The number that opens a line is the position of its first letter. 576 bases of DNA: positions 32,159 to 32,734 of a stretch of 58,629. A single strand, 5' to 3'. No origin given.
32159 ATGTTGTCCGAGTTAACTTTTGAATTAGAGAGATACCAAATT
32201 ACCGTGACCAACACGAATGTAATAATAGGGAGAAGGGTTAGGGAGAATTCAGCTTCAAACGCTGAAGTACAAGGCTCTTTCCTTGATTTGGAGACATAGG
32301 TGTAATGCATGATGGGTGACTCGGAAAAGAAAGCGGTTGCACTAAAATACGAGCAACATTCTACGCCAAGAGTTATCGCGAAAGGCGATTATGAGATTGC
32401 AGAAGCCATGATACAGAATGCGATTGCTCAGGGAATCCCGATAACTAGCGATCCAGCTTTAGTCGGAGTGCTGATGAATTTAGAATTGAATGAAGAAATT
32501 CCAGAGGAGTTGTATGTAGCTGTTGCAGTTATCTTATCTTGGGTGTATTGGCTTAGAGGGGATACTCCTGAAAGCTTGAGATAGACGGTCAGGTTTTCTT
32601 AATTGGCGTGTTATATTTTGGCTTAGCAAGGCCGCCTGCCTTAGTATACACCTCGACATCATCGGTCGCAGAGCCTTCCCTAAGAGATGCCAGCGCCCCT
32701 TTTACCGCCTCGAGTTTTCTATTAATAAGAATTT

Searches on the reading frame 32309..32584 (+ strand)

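Call 17: search_protein_families(library=pfam, proteins=[window:32309-32584:+], max_evalue=0.001)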
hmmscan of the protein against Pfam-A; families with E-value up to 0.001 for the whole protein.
window:32309-32584:+ (91 aa): 1 family
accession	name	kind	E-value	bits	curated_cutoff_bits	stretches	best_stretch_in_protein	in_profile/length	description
PF01312.24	Bac_export_2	-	1.1e-16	61.5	24.4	1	9-79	262-335/335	FlhB HrpN YscU SpaS Family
